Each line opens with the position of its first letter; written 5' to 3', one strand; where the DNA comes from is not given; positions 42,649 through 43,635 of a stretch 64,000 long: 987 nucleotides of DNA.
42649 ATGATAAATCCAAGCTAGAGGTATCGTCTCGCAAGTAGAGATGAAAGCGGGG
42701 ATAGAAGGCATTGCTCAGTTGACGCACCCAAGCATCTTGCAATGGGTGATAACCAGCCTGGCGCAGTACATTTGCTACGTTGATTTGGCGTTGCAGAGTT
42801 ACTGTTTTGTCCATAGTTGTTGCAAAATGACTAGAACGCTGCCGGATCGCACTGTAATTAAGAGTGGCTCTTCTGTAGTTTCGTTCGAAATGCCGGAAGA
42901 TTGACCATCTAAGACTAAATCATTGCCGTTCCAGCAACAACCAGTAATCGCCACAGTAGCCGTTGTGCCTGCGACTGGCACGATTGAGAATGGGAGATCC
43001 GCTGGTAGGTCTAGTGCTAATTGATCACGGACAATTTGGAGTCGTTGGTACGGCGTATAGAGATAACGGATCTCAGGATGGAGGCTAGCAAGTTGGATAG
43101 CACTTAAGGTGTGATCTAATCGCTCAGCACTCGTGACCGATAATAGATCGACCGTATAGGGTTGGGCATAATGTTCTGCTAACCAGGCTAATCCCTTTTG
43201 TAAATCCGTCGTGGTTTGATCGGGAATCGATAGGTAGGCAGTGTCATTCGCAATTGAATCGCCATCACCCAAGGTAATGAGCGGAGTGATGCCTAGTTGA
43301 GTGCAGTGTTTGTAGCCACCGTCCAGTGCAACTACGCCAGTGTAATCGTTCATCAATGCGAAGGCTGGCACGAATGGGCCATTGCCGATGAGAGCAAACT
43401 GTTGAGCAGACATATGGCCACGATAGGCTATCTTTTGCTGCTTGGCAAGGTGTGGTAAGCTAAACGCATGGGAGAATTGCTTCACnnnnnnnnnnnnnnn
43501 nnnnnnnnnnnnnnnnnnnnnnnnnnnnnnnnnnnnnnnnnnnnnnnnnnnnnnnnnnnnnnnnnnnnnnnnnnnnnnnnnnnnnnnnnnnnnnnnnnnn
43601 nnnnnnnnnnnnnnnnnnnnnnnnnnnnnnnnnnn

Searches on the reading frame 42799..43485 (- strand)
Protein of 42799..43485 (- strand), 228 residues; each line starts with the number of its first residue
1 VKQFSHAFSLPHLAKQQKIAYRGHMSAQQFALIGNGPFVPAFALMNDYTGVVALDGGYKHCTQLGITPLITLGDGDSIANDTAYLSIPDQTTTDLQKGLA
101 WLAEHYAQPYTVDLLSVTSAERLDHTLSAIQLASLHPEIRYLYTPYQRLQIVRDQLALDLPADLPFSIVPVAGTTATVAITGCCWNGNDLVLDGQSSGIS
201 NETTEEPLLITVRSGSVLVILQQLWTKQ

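Call 6: search_protein_families(library=pfam, proteins=[window:42799-43485:-], max_evalue=0.01)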
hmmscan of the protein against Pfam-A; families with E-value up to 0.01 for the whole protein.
window:42799-43485:- (228 aa): 2 families
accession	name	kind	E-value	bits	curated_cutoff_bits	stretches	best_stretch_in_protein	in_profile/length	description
PF04263.21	TPK_catalytic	-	5e-11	43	30.7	1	44-133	4-101/113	Thiamin pyrophosphokinase, catalytic domain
PF04265.19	TPK_B1_binding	-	5.3e-05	23.2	22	1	166-216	14-66/67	Thiamin pyrophosphokinase, vitamin B1 binding domain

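Call 7: search_protein_families(library=ncbifam, proteins=[window:42799-43485:-], max_evalue=0.01)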
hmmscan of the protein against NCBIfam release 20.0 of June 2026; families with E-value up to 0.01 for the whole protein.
window:42799-43485:- (228 aa): 1 family
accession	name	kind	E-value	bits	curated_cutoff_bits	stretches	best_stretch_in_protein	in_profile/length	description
TIGR01378.1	thi_PPkinase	equivalog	1.6e-22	79.9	76.4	1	44-220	17-206/206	thiamine diphosphokinase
